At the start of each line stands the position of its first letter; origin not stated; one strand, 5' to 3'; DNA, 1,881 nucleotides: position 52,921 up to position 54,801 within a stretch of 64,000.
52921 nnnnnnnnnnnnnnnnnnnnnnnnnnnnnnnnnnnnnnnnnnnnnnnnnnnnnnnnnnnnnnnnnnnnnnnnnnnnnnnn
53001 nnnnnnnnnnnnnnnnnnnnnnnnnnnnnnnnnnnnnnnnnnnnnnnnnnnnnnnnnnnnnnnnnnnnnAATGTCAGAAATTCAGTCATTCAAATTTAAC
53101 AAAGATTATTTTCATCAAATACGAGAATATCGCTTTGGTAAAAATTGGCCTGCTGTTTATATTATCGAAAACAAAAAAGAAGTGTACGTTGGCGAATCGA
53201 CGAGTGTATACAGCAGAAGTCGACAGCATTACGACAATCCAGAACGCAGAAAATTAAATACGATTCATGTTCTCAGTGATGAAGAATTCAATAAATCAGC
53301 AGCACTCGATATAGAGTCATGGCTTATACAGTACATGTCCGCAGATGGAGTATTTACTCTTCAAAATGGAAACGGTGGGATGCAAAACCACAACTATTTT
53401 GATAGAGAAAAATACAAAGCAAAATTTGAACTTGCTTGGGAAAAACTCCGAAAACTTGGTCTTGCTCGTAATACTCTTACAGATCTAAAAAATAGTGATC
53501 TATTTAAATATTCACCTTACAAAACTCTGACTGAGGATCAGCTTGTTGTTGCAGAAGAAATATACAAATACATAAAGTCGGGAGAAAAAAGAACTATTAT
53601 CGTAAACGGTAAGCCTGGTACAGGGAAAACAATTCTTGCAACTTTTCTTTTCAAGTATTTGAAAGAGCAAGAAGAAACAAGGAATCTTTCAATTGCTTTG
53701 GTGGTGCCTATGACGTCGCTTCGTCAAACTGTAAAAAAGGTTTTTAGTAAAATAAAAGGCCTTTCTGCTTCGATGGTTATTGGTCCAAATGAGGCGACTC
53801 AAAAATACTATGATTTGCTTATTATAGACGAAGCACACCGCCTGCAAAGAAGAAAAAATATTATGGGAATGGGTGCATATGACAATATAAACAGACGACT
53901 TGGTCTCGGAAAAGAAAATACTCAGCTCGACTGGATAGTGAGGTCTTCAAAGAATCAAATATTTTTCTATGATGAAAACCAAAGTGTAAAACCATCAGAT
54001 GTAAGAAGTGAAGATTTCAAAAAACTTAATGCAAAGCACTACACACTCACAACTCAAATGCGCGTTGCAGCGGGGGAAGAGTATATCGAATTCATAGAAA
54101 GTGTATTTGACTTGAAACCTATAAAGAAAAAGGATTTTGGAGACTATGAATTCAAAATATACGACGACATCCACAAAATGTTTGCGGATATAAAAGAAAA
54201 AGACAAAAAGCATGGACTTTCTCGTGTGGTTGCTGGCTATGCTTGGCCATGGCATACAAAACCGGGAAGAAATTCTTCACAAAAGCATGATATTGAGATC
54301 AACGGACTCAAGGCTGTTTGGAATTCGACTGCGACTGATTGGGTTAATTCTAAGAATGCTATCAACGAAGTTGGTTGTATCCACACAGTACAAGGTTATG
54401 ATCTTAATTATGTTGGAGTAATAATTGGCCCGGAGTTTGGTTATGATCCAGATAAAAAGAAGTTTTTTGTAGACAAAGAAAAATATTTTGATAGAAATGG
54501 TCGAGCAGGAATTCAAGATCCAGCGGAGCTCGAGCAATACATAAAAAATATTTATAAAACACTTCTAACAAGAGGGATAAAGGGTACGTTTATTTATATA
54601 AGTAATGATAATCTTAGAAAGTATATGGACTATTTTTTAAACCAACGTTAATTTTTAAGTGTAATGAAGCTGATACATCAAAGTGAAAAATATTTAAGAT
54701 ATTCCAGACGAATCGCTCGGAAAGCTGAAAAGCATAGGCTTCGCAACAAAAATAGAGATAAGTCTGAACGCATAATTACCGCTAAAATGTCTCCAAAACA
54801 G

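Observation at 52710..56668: Five-gene operon with the architecture of an uncharacterised anti-phage/conflict system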

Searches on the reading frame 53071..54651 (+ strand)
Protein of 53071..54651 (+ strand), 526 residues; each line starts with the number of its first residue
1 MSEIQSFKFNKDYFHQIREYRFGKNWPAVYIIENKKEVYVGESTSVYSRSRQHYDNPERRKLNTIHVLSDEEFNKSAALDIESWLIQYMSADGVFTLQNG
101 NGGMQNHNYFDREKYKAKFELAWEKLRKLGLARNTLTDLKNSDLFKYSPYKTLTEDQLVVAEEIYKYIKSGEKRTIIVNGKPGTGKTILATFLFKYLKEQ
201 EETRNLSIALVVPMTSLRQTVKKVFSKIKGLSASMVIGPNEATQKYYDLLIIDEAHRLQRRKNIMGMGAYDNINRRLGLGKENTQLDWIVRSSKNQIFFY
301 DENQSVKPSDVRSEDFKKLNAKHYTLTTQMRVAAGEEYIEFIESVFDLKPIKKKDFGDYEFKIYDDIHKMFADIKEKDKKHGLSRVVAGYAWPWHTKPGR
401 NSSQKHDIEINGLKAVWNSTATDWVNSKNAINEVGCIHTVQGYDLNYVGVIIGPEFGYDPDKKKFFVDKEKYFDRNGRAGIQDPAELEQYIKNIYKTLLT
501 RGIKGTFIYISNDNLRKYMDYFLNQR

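Call 3: search_protein_families(library=pfam, proteins=[window:53071-54651:+], max_evalue=0.1)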
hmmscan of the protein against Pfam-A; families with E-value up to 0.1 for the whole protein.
window:53071-54651:+ (526 aa): 25 families
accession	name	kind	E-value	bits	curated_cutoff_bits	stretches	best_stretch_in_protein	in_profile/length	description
PF09848.15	SLFN-g3_helicase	-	1.4e-72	245.3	24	1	173-510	1-352/354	Schlafen group 3, DNA/RNA helicase domain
PF04851.21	ResIII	-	9.4e-10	39.1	22.5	2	152-229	3-77/164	Type III restriction enzyme, res subunit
PF00270.35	DEAD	-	1e-07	32.3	26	1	164-238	7-81/167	DEAD/DEAH box helicase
PF13401.12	AAA_22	-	1.3e-06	29.2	27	1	172-261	4-98/130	AAA domain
PF24883.2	NPHP3_N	-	6.1e-06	27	24.8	1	164-224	12-71/164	Nephrocystin 3, N-terminal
PF00004.35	AAA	-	1.2e-05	26.2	21.2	1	177-262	2-73/131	ATPase family associated with various cellular activities (AAA)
PF05970.20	PIF1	-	0.00012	22.2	25.9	1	153-202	2-51/223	PIF1-like helicase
PF01541.30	GIY-YIG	-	0.00016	22.3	22.6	1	29-59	4-36/78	GIY-YIG catalytic domain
PF13191.12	AAA_16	-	0.00026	22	32.6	1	164-233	15-87/167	AAA ATPase domain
PF06745.19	ATPase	-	0.00026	20.9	26.6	1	172-229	18-75/231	KaiC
PF20720.3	nSTAND3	-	0.00061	20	27.2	1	172-201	16-45/155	Novel STAND NTPase 3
PF18766.7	SWI2_SNF2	-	0.0007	19.7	26.7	1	157-229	2-72/221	SWI2/SNF2 ATPase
PF07693.20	KAP_NTPase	-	0.00073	19.3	20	1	160-234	4-62/293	KAP family P-loop domain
PF05729.18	NACHT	-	0.0018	18.5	26.7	1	174-221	1-49/167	NACHT domain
PF13604.12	AAA_30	-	0.0023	18.2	27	1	164-259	9-101/191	AAA domain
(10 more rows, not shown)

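Call 4: search_protein_families(library=padloc, proteins=[window:53071-54651:+], max_evalue=0.1)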
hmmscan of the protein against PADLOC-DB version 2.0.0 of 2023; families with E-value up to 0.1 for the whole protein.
window:53071-54651:+ (526 aa): 16 families
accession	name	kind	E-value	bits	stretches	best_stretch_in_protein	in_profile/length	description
PDLC02372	Nhi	-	2.6e-16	57.3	1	141-474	172-435/470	-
PDLC02350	AbiO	-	6.1e-16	56.2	1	145-467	172-427/468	AbiO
PDLC05014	PDC-S41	-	3.7e-10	36.8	1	286-512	408-625/657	-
PDLC04925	PDC-S14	-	2.5e-07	28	1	33-107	75-149/301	-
PDLC04472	PDC-M16A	-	1.5e-06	24.8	1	133-203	203-270/930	-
PDLC04475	PDC-M16A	-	1.6e-06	25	1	151-205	10-63/721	-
PDLC04922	PDC-S14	-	5.5e-06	23.8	1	25-101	48-124/305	-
PDLC04923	PDC-S14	-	7.2e-06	23.3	1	34-102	85-153/320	-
PDLC01439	typeIV_DinG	-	1.1e-05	22.4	1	141-192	5-53/575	CAS-IV-A; associated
PDLC04924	PDC-S14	-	1.5e-05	22.9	1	2-117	26-145/280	-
PDLC04476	PDC-M16A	-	4.7e-05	20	1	152-203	4-55/691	-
PDLC02422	PprDinG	-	0.0074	12.5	1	180-245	200-259/930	-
PDLC01767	Cas3e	-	0.018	11.6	1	110-214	159-242/680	-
PDLC02843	DpdE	-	0.019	10.8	1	183-260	185-268/1091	DpdE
PDLC04140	mad8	-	0.021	12.3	1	172-221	26-58/314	mads_8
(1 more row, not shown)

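Call 5: search_protein_families(library=ncbifam, proteins=[window:53071-54651:+], max_evalue=0.1)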
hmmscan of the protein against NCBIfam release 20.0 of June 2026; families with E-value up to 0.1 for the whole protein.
window:53071-54651:+ (526 aa): 22 families
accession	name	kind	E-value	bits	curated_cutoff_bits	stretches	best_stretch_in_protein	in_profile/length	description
TIGR02928.1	TIGR02928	subfamily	4e-05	22.6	181.3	1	161-228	28-95/366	orc1/cdc6 family replication initiation protein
NF008165.0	PRK10917.1-3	equivalog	0.00045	18.8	711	1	145-215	258-323/692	ATP-dependent DNA helicase RecG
TIGR01447.1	recD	equivalog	0.00061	18.5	310.15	1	171-213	161-204/597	exodeoxyribonuclease V subunit alpha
NF005931.1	PRK07952.1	equivalog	0.00081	19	357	1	132-255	58-172/246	replicative helicase loader DnaC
NF005378.0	PRK06921.1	subfamily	0.0011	18.1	207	1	164-229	108-173/266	hypothetical protein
TIGR04291.1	arsen_driv_ArsA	equivalog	0.0047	15.7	650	1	119-258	267-399/565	arsenical pump-driving ATPase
NF001679.0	PRK00440.1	equivalog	0.0065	15.6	303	1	156-258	22-115/322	replication factor C small subunit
NF038214.1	IS21_help_AAA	equivalog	0.0074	16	200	1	136-200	56-117/232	IS21-like element helper ATPase IstB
NF006743.0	PRK09270.1-2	equivalog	0.016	14.3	227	1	160-214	15-62/217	nucleoside/nucleotide kinase family protein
NF010335.0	PRK13764.1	equivalog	0.017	13.7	340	1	157-201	248-291/613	ATPase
TIGR01448.2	helicase_RecD2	equivalog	0.018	13.2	500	1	172-213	330-367/713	SF1B family DNA helicase RecD2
NF006746.0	PRK09270.1-5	subfamily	0.019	13.9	250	1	160-214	8-57/210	nucleoside/nucleotide kinase family protein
NF008168.0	PRK10917.2-2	equivalog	0.019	13.3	718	1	152-217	365-426/795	ATP-dependent DNA helicase RecG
TIGR00643.1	recG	equivalog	0.022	13.5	659.4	1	139-192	223-275/629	ATP-dependent DNA helicase RecG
TIGR03877.1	thermo_KaiC_1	hypoth_equivalog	0.023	14.2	307.25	1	172-221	21-69/238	KaiC domain-containing protein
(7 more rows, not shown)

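Call 32: find_related_loci(query=window:53071-54648:+, collection=metagenome_contigs, flank=5000)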
Query window:53071-54648:+ (526 aa) in metagenome_contigs; peptide patterns used: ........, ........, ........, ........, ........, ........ (x = any residue, [..] = any of these).
267 stretches matched a pattern; 131 encode a relative of the query (tblastn E <= 1e-3); the best 80 are kept; 80 distinct loci.
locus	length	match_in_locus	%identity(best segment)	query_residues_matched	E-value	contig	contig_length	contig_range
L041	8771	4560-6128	82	1-526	0e+0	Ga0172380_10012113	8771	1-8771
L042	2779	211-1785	70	1-526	0e+0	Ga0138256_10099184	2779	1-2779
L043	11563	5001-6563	71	1-519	0e+0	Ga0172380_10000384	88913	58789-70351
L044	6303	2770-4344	72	1-526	0e+0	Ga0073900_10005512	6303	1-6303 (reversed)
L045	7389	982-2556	72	1-526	0e+0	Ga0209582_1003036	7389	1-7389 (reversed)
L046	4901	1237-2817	69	1-519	0e+0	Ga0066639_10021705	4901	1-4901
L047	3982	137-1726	69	1-525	0e+0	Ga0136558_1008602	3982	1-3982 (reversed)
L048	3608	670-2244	68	1-525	0e+0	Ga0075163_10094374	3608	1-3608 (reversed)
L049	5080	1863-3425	69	1-524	0e+0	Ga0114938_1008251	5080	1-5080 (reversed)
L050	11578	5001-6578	67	1-526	0e+0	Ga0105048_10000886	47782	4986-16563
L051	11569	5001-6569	66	1-523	0e+0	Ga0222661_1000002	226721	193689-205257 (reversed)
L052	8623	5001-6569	66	1-523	0e+0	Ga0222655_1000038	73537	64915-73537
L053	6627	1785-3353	65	1-526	0e+0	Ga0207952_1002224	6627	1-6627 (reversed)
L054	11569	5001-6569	65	1-526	0e+0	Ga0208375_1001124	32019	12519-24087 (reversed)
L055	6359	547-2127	64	1-525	0e+0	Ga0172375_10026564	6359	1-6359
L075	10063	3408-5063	47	5-519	2e-154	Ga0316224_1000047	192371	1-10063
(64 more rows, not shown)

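Call 33: search_dna_similar(query=window:53071-54648:+, collection=plasmids, mode=protein, max_rows=25)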
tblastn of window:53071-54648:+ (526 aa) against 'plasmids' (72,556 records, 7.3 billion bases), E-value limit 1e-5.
Records with a match: 110; places in all: 145; records where one place covers at least 80% of the query: 77.
Best place of each record, by identity: <60% 110.
By first word of the organism name: Bacillus 70; Streptomyces 9; Lacticaseibacillus 4; Paenibacillus 2; Enterococcus 2; Lysinibacillus 2; Halalkalicoccus 2; Methanosphaera 2; Hymenobacter 2; Nocardiopsis 2; and 12 more.
By predicted mobility (MOB-suite, as given by PLSDB): non-mobilizable 89; mobilizable 15; conjugative 6.
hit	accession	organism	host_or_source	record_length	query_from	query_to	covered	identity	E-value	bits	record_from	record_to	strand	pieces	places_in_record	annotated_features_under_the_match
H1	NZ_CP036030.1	Bacillus mycoides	cell culture,soil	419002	27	519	94%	35.8%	1e-82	287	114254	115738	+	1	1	DNA/RNA helicase domain-containing protein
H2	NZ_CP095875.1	Bacillus sp. PGP15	-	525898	27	519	94%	34.3%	2e-83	290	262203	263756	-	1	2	DUF2075 domain-containing protein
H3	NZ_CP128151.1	Bacillus albus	bacterial isolate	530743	27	519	94%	34.3%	2e-83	290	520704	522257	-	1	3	DUF2075 domain-containing protein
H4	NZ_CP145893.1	Paenibacillus amylolyticus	whole organism,soil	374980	27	523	94%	33.8%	5e-80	280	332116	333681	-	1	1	DNA/RNA helicase domain-containing protein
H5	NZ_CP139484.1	Bacillus sp. RA(2023)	mixed culture,soil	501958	27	519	94%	34.1%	1e-82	287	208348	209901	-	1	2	DUF2075 domain-containing protein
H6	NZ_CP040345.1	Bacillus albus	Apostichopus japonicus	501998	27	519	94%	34.1%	1e-82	287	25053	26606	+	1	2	DUF2075 domain-containing protein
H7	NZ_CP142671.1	Bacillus albus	cell culture,soil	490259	27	519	94%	34.1%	4e-82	286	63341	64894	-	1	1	none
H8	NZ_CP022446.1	Bacillus cereus C1L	whole organism,rhizosphere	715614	27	519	94%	34.1%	2e-80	281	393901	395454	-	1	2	DUF2075 domain-containing protein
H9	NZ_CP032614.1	Bacillus thuringiensis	single cell,soil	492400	27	519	94%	34.1%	7e-80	280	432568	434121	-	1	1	DUF2075 domain-containing protein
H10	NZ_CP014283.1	Bacillus thuringiensis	cell culture,soil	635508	27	519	94%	34.1%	7e-80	280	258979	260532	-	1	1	DUF2075 domain-containing protein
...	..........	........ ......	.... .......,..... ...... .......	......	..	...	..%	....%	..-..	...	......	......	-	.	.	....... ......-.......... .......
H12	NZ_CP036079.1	Bacillus mycoides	cell culture,soil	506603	27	519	94%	33.9%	2e-79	278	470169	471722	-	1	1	DUF2075 domain-containing protein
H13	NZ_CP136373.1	Bacillus mycoides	whole organism,soil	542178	27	519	94%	33.9%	1e-78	276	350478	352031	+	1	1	DNA/RNA helicase domain-containing protein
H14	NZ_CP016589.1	Bacillus thuringiensis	Mono isolate,Ginseng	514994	27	519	94%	33.9%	2e-77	273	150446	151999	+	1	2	DUF2075 domain-containing protein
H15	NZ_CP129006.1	Bacillus cereus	cattle,Isolated from the spleen of ...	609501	27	519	94%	33.9%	1e-76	270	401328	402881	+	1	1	DUF2075 domain-containing protein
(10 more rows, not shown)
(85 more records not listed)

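Call 36: search_protein_families(library=pfam, proteins=[L041:4560-6593:+, L075:3408-5573:+, L044:2770-4365:+], max_evalue=0.001)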
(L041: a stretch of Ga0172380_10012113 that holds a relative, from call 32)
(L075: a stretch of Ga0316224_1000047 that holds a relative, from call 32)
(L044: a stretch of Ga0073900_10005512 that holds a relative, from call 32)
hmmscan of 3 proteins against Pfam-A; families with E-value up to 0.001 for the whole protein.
L041:4560-6593:+ (678 aa): 9 families
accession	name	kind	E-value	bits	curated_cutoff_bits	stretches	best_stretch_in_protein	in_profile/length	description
PF09848.15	SLFN-g3_helicase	-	4.6e-69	233.8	24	1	174-509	2-354/354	Schlafen group 3, DNA/RNA helicase domain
PF00717.28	Peptidase_S24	-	1.4e-17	63.9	23.3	1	551-659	1-105/116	Peptidase S24-like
PF04851.21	ResIII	-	8.1e-08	32.8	22.5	1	153-229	4-77/164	Type III restriction enzyme, res subunit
PF00270.35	DEAD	-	6.5e-06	26.4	26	0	163-230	6-70/167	DEAD/DEAH box helicase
PF24883.2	NPHP3_N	-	3.7e-05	24.4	24.8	1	160-203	7-52/164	Nephrocystin 3, N-terminal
PF01541.30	GIY-YIG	-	4.1e-05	24.2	22.6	1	29-61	4-38/78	GIY-YIG catalytic domain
PF05970.20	PIF1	-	8.7e-05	22.6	25.9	0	153-202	2-51/223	PIF1-like helicase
PF00004.35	AAA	-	0.00027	21.8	21.2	1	177-262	2-73/131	ATPase family associated with various cellular activities (AAA)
PF13401.12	AAA_22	-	0.00095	19.9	27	0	175-259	7-97/130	AAA domain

L075:3408-5573:+ (722 aa): 6 families
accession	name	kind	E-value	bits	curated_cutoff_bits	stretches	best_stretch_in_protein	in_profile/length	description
PF09848.15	SLFN-g3_helicase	-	3.8e-63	214.4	24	1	175-544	4-353/354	Schlafen group 3, DNA/RNA helicase domain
PF04851.21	ResIII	-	7.5e-09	36.1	22.5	1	151-296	3-149/164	Type III restriction enzyme, res subunit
PF00717.28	Peptidase_S24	-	1.9e-08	34.5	23.3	1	582-717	2-114/116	Peptidase S24-like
PF13479.12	AAA_24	-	2.2e-07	31.4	27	1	172-286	2-80/195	AAA domain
PF01541.30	GIY-YIG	-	9.4e-06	26.3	22.6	1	25-63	3-41/78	GIY-YIG catalytic domain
PF05970.20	PIF1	-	1.1e-05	25.6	25.9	1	152-199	2-49/223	PIF1-like helicase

L044:2770-4365:+ (532 aa): 7 families
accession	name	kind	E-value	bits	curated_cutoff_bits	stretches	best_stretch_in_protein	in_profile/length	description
PF09848.15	SLFN-g3_helicase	-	4.8e-66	223.9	24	1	174-508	2-353/354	Schlafen group 3, DNA/RNA helicase domain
PF04851.21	ResIII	-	6.6e-08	33.1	22.5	1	153-229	4-77/164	Type III restriction enzyme, res subunit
PF24883.2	NPHP3_N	-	4.7e-06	27.3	24.8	1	159-202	6-51/164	Nephrocystin 3, N-terminal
PF00004.35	AAA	-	4.6e-05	24.3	21.2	1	177-263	2-74/131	ATPase family associated with various cellular activities (AAA)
PF13401.12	AAA_22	-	0.00025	21.8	27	1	176-259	8-97/130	AAA domain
PF05970.20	PIF1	-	0.00026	21.1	25.9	1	153-202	2-51/223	PIF1-like helicase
PF01541.30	GIY-YIG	-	0.00065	20.4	22.6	0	30-61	5-38/78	GIY-YIG catalytic domain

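Call 90: search_protein_families(library=pfam, alignment_id=A7, max_evalue=0.00001)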
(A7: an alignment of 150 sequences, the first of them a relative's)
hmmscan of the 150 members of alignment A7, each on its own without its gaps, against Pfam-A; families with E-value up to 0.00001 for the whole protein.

A. member 1, L041:2309-2713:+ (135 aa): 0 families

B. families by the number of members that match (of 150 scanned): 114 families (the first 25 are shown)
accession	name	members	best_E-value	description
PF00293.34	NUDIX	7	3e-16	NUDIX domain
PF14815.12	NUDIX_4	6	1.3e-15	NUDIX domain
PF07719.23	TPR_2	4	5.2e-14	Tetratricopeptide repeat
PF13414.12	TPR_11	4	2.6e-13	TPR repeat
PF13181.12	TPR_8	4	5.6e-13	Tetratricopeptide repeat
PF00515.34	TPR_1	4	1.1e-10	Tetratricopeptide repeat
PF03073.20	TspO_MBR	3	3.3e-28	TspO/MBR family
PF02661.23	Fic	3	3.9e-19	Fic/DOC family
PF13424.12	TPR_12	3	2.4e-09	Tetratricopeptide repeat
PF14559.12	TPR_19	3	4.5e-08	Tetratricopeptide repeat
PF13374.12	TPR_10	3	1e-06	Tetratricopeptide repeat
PF13310.11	Virulence_RhuM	2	1.8e-102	Virulence protein RhuM family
PF02463.25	SMC_N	2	6.9e-62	RecF/RecN/SMC N terminal domain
PF03235.19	GmrSD_N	2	2.5e-32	GmrSD restriction endonuclease, N-terminal domain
PF02518.31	HATPase_c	2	1.5e-21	Histidine kinase-, DNA gyrase B-, and HSP90-like ATPase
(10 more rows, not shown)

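Call 91: search_protein_families(library=padloc, alignment_id=A7, max_evalue=1e-10)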
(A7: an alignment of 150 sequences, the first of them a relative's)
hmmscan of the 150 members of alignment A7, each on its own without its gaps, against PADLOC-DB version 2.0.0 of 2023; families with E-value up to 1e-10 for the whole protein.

A. member 1, L041:2309-2713:+ (135 aa): 0 families

B. families by the number of members that match (of 150 scanned): 151 families (the first 25 are shown)
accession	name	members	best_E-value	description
PDLC04899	PDC-S07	6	1.6e-47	-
PDLC04853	PDC-S05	2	1.1e-135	-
PDLC04851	PDC-S05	2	6.7e-131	-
PDLC04843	PDC-S05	2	1.7e-129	-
PDLC04852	PDC-S05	2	2.7e-122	-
PDLC04868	PDC-S05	2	3.6e-116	-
PDLC04965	PDC-S23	2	4.1e-111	-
PDLC04871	PDC-S05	2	8.3e-108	-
PDLC04964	PDC-S23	2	2.9e-102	-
PDLC04864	PDC-S05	2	9.2e-101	-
PDLC04963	PDC-S23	2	2e-95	-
PDLC04870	PDC-S05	2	3.6e-92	-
PDLC04876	PDC-S05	2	5.6e-69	-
PDLC04854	PDC-S05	2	2.3e-61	-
PDLC04848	PDC-S05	2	3.1e-60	-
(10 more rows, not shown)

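Call 103: search_protein_families(library=pfam, proteins=[L045:2585-3310:+, L045:3836-4087:+, L045:4098-4376:+], max_evalue=0.01)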
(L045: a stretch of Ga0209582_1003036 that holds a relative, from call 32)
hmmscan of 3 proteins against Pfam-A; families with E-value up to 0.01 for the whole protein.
L045:2585-3310:+ (242 aa): 0 families

L045:3836-4087:+ (84 aa): 1 family
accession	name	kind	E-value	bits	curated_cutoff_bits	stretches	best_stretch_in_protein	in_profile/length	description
PF04221.18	RelB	-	4.6e-12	46.1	22.4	1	2-81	2-80/82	RelB antitoxin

L045:4098-4376:+ (93 aa): 3 families
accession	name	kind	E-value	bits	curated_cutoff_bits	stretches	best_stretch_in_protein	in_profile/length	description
PF15738.11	YafQ_toxin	-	1.7e-28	99.2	30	1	4-93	3-87/88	Bacterial toxin of type II toxin-antitoxin system, YafQ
PF05016.21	ParE_toxin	-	2.4e-08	34.9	23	1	5-92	2-88/89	ParE toxin of type II toxin-antitoxin system, parDE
PF15781.12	ParE-like_toxin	-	0.00014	22.2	28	1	6-92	3-82/87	ParE-like toxin of type II bacterial toxin-antitoxin system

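Call 108: list_cluster_members(proteins=[window:53071-54648:+, window:54664-55731:+, window:55747-56076:+, window:56048-56665:+])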
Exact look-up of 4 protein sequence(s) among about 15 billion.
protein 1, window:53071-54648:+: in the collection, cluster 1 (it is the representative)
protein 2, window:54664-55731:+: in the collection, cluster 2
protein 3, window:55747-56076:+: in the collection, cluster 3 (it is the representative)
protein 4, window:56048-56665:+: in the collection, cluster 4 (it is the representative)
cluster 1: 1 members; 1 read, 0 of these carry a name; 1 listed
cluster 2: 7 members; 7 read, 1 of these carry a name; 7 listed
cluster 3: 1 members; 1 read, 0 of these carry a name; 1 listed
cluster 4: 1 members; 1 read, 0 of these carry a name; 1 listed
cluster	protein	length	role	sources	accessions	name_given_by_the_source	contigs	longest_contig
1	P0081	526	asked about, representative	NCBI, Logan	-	-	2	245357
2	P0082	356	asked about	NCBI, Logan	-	-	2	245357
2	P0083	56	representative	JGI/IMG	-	-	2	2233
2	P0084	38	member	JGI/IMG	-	nesprin-1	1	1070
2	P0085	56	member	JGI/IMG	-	-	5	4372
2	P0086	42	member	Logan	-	-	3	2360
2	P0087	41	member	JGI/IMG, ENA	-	-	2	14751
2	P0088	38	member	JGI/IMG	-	-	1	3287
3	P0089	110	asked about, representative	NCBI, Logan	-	-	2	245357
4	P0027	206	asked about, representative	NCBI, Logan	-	-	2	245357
